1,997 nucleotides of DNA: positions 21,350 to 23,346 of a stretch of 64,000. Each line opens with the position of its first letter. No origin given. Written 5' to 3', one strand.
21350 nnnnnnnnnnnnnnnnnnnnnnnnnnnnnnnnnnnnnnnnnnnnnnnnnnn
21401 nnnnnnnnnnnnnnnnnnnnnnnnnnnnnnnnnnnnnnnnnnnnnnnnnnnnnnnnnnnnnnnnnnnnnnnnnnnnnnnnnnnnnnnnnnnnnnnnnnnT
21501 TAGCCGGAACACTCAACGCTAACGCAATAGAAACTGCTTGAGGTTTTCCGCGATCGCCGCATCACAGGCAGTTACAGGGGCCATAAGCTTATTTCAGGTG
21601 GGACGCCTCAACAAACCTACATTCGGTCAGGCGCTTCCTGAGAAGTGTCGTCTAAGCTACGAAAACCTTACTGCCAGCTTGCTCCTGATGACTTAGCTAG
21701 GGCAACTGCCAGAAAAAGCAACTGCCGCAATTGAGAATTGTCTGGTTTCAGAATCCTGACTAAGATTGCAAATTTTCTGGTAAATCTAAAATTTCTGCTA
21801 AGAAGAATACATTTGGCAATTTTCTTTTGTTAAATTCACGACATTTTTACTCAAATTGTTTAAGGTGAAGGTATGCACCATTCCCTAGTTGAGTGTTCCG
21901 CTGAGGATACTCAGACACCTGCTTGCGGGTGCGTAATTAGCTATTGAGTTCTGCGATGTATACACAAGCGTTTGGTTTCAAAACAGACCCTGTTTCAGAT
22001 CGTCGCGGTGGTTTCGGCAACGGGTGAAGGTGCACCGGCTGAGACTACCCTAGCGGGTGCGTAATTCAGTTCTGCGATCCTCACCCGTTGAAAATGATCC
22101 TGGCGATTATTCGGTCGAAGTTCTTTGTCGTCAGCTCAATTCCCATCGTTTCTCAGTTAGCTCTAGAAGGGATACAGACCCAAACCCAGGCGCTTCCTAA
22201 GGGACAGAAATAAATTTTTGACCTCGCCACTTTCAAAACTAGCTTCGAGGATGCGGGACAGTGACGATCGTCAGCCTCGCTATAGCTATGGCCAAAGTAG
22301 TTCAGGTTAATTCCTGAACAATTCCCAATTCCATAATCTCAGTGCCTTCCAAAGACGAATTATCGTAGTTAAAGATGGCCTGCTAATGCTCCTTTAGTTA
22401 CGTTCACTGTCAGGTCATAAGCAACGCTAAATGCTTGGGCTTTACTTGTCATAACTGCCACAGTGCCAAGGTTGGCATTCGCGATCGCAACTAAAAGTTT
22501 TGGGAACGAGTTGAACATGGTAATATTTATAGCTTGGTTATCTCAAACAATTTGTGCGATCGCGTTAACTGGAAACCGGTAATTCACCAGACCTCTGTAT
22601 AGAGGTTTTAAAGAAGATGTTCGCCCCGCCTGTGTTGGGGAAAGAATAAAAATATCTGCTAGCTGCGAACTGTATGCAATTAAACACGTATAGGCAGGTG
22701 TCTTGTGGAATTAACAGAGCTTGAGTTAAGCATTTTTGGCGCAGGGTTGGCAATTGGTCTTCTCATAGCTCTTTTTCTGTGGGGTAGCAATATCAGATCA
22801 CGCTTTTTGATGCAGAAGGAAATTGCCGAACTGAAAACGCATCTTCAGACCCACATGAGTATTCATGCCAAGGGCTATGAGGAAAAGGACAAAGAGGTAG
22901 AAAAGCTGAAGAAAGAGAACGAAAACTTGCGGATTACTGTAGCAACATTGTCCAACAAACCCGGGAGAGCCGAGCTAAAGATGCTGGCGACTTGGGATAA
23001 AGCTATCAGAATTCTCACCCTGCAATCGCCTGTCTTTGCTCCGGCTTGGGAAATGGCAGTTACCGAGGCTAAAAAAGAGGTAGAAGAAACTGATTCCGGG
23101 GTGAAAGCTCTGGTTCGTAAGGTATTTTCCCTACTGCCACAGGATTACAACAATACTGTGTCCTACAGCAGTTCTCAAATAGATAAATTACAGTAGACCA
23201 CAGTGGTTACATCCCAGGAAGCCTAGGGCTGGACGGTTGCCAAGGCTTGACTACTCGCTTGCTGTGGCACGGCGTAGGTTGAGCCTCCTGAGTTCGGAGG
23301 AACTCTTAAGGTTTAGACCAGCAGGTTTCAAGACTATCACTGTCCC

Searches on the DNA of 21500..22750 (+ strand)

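Call 4: search_rna_families(source=window, start=21500, end=22750, threshold=evalue, max_evalue=10, show_alignments=3)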
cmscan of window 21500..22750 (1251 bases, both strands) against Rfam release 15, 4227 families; matches with E-value up to 10: 3.
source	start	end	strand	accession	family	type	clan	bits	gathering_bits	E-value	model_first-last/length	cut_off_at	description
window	21804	21830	+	RF00489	ctRNA_p42d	Gene; antisense;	-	14.8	50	8.7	1-46/46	no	ctRNA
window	21826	21888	-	RF00521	SAM_alpha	Cis-reg; riboswitch;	-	13.9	36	3.6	1-79/79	no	Alpha-proteobacteria SAM riboswitch aptamer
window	22096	22138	-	RF01128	sR43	Gene; snRNA; snoRNA; CD-box;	-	11.1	45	8.2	1-56/56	no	Small nucleolar RNA sR42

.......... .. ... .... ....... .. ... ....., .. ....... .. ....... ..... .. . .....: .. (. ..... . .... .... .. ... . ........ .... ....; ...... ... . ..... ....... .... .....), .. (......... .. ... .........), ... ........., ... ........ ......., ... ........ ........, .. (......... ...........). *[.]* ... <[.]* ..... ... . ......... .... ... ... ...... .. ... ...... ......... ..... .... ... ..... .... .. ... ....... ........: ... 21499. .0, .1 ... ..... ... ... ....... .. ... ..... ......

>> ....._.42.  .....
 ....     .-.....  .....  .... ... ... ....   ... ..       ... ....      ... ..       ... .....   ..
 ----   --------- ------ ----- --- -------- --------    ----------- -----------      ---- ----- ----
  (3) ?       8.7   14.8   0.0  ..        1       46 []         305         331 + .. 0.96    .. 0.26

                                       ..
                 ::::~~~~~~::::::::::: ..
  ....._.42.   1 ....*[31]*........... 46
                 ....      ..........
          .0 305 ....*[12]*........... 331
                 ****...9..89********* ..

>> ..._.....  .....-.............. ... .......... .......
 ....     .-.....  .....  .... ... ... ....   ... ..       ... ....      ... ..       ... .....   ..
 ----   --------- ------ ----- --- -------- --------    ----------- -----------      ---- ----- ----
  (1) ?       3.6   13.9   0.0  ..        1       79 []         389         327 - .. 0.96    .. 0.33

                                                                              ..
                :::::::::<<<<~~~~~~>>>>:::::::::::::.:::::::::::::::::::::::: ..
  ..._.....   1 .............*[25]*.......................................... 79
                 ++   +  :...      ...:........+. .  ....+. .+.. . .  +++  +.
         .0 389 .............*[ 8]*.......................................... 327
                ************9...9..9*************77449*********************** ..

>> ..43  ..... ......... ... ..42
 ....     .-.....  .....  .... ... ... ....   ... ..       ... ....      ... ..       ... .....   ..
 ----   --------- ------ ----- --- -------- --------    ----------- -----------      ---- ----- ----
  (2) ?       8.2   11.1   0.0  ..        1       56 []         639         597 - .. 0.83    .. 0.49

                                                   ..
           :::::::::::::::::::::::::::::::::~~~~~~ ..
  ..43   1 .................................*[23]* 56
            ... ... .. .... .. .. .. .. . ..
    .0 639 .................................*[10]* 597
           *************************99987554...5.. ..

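Call 22: search_dna_similar(query=window:21990-22110:+, collection=plasmids, mode=distant, max_evalue=10, max_rows=30)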
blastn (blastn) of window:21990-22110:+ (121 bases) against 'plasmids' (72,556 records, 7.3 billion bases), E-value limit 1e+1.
Records with a match: 18; places in all: 19; records where one place covers at least 80% of the query: 0.
Best place of each record, by identity: 90-95% 16; 80-90% 2.
By first word of the organism name: Ralstonia 16; Enterobacter 1; Croceicoccus 1.
By predicted mobility (MOB-suite, as given by PLSDB): non-mobilizable 16; mobilizable 2.
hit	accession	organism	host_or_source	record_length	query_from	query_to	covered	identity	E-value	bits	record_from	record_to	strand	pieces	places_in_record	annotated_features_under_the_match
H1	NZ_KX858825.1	Enterobacter cloacae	-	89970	9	45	31%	83.8%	4e+0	38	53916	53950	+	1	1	ltrA: group II intron reverse transcriptase/maturase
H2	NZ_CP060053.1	Croceicoccus marinus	prokaryote,marine sediment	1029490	16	43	23%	89.3%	4e+0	38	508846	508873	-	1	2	none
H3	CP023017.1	Ralstonia solanacearum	Solanum tuberosum,single cell,Potato ...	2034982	8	32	21%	92.0%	4e+0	37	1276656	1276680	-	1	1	LacI family transcriptional regulator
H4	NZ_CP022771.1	Ralstonia solanacearum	Solanum tuberosum,single cell,Potato ...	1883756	8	32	21%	92.0%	4e+0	37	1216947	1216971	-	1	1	none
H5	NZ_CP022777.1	Ralstonia solanacearum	Solanum tuberosum,single cell,Potato ...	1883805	8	32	21%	92.0%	4e+0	37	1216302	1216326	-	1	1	none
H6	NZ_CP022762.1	Ralstonia solanacearum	Solanum tuberosum,single cell,Potato ...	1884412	8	32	21%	92.0%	4e+0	37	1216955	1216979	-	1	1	none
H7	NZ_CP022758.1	Ralstonia solanacearum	Solanum tuberosum,single cell,Potato ...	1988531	8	32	21%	92.0%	4e+0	37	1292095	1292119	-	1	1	none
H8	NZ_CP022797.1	Ralstonia solanacearum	Solanum tuberosum,single cell,Potato ...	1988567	8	32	21%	92.0%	4e+0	37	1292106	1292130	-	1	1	none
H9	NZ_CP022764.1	Ralstonia solanacearum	Solanum tuberosum,single cell,Potato ...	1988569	8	32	21%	92.0%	4e+0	37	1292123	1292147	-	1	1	none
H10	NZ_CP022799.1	Ralstonia solanacearum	Solanum tuberosum,single cell,Potato ...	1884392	8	32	21%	92.0%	4e+0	37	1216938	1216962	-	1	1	none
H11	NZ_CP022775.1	Ralstonia solanacearum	Solanum tuberosum,single cell,Potato ...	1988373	8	32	21%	92.0%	4e+0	37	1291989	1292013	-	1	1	none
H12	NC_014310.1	Ralstonia solanacearum PSI07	-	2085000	8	32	21%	92.0%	4e+0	37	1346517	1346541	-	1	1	none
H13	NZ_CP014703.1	Ralstonia solanacearum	Solanum tuberosum,cell culture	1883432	8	32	21%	92.0%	4e+0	37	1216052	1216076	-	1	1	none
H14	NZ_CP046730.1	Ralstonia syzygii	tobacco,cell culture,leaf veins ...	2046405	8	32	21%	92.0%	4e+0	37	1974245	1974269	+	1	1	none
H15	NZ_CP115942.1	Ralstonia syzygii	Musa sp.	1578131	8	32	21%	92.0%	4e+0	37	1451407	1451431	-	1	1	none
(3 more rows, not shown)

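Call 60: search_dna_similar(query=window:21585-22704:+, collection=phages, mode=distant, max_evalue=0.01)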
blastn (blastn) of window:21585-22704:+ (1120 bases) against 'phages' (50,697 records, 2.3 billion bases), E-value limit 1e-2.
No match.

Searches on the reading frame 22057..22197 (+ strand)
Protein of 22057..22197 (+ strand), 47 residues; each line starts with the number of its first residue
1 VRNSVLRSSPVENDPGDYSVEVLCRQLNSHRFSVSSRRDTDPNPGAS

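Call 54: find_encoding_contigs(protein=window:22057-22197:+, flank=5000, max_places=6)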
Protein seq(47 aa) (47 aa): no gene with exactly this product is on record in the collection.

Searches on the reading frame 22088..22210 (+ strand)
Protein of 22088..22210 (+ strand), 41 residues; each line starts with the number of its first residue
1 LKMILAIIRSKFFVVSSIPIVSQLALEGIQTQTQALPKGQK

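Call 52: find_encoding_contigs(protein=window:22094-22210:+, flank=5000, max_places=6)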
Protein seq(39 aa) (39 aa): no gene with exactly this product is on record in the collection.

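Call 55: find_encoding_contigs(protein=window:22088-22210:+, flank=5000, max_places=6)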
Protein seq(41 aa) (41 aa): no gene with exactly this product is on record in the collection.

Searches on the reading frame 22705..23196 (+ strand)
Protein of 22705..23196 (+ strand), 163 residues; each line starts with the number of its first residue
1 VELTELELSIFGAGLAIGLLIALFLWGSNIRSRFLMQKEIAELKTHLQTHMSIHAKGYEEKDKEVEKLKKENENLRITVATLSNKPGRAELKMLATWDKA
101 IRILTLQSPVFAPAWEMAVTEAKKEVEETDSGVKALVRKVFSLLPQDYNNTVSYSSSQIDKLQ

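Call 14: find_encoding_contigs(protein=window:22705-23196:+, flank=10000, max_places=10)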
Protein window:22705-23196:+ (163 aa): 1 contig read that carries it; 1 place shown.
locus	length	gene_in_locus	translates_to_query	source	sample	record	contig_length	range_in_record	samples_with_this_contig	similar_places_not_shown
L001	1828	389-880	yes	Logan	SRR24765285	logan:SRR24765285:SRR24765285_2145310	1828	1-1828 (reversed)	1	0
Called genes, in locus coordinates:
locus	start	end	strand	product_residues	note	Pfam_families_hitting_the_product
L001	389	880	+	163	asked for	-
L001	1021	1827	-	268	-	?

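Call 46: search_protein_families(library=pfam, proteins=[window:22705-23193:+], max_evalue=1)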
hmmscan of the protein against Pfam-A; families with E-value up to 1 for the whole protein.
window:22705-23193:+ (163 aa): 6 families
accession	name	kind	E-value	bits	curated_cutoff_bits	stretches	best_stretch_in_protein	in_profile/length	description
PF07989.16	Cnn_1N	-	0.016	15.8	28.5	1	60-85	4-29/74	Centrosomin N-terminal motif 1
PF06785.16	UPF0242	-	0.022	15.3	33.5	1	17-82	45-109/194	Uncharacterised protein family (UPF0242) N-terminus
PF04977.20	DivIC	-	0.036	14.3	28.9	1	58-86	26-54/80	Septum formation initiator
PF14851.11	FAM176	-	0.047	14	31.5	1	11-76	26-92/152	FAM176 family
PF02183.23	HALZ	-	0.13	12.8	28.1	1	64-85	20-41/43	Homeobox associated leucine zipper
PF00831.28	Ribosomal_L29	-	0.29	11.6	24.5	1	54-82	4-32/57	Ribosomal L29 protein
